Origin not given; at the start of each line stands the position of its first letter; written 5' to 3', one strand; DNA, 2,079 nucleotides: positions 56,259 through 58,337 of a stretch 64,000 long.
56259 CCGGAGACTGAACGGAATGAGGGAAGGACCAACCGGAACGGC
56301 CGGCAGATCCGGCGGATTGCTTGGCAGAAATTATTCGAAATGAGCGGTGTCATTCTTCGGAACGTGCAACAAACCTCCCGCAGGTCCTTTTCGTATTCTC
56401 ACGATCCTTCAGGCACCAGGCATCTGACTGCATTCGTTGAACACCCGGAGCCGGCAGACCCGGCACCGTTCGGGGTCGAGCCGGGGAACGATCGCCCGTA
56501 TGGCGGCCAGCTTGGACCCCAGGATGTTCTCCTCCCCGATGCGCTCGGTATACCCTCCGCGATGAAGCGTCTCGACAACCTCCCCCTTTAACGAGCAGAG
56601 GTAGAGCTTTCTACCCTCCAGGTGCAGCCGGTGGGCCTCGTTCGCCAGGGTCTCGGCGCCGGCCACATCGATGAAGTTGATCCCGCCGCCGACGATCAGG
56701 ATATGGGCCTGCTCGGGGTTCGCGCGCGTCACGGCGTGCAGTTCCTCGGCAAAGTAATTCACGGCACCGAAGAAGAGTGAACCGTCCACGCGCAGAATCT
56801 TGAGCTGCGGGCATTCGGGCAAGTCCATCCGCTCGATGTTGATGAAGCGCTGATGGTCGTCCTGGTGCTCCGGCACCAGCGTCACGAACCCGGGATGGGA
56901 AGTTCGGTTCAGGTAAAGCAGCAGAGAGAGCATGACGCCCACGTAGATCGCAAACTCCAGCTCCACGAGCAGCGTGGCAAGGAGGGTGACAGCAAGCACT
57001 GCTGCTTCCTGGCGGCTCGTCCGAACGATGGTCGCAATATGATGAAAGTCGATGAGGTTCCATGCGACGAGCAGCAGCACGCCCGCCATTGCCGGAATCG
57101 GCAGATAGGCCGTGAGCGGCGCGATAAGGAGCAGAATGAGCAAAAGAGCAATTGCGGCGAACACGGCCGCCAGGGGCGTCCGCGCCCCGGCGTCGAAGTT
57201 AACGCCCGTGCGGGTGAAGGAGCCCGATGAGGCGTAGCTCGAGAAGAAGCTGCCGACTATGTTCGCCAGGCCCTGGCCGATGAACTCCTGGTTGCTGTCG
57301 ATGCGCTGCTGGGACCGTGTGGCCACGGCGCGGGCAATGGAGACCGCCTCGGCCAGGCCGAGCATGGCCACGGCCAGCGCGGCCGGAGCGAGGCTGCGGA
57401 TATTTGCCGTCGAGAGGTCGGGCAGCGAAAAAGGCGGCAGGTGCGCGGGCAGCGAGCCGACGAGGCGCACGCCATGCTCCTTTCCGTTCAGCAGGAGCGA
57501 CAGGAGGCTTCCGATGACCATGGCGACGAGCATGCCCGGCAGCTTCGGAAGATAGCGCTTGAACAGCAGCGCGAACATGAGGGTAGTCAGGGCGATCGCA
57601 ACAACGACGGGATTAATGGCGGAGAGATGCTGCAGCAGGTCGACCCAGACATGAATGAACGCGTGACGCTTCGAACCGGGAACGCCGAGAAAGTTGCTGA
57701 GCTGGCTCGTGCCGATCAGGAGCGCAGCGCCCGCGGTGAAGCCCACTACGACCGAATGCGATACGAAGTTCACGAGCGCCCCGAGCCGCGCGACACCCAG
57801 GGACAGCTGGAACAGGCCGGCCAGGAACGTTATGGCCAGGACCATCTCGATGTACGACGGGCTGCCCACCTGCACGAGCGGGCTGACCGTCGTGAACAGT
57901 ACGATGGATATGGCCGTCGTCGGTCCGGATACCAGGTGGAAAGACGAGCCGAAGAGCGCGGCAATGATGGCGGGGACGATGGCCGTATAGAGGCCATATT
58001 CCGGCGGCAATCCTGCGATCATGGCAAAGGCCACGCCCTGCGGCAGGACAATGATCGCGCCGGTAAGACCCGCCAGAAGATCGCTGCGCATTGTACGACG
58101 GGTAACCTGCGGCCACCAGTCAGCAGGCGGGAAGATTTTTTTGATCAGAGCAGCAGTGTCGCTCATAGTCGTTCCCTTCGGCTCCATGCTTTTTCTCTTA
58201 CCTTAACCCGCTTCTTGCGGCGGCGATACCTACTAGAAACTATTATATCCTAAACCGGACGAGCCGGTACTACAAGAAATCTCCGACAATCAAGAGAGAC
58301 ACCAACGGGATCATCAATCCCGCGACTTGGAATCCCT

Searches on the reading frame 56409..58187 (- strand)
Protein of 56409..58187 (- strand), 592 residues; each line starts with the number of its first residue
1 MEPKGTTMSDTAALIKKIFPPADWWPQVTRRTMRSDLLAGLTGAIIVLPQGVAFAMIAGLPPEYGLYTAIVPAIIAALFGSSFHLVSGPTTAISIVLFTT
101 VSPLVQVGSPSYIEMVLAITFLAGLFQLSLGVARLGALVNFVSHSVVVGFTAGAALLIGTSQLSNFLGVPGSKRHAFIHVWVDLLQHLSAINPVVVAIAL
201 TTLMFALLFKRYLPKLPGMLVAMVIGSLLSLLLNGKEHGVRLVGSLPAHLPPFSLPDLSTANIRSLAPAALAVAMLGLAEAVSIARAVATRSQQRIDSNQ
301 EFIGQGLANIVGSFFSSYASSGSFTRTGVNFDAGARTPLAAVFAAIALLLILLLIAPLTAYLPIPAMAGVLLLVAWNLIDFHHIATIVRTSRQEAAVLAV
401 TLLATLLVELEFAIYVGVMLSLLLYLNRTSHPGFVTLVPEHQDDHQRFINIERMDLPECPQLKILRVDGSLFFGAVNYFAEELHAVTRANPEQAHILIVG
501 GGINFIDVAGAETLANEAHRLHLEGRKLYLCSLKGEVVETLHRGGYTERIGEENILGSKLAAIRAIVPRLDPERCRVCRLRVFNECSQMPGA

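Call 46: search_protein_families(library=ncbifam, proteins=[window:56409-58187:-], max_evalue=0.00001)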
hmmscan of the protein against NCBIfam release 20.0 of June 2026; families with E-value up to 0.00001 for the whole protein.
window:56409-58187:- (592 aa): 3 families
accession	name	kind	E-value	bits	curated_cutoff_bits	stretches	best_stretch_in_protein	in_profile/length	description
TIGR00815.1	sulP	subfamily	7.3e-125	417.6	380.45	1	22-556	3-559/565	sulfate permease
NF008660.1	PRK11660.1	equivalog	1.7e-90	304.1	614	1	27-563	23-562/572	C4-dicarboxylic acid transporter DauA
NF050096.1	BicarbTportBicA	equivalog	1.3e-70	238.5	880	1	28-567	7-544/547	bicarbonate transporter BicA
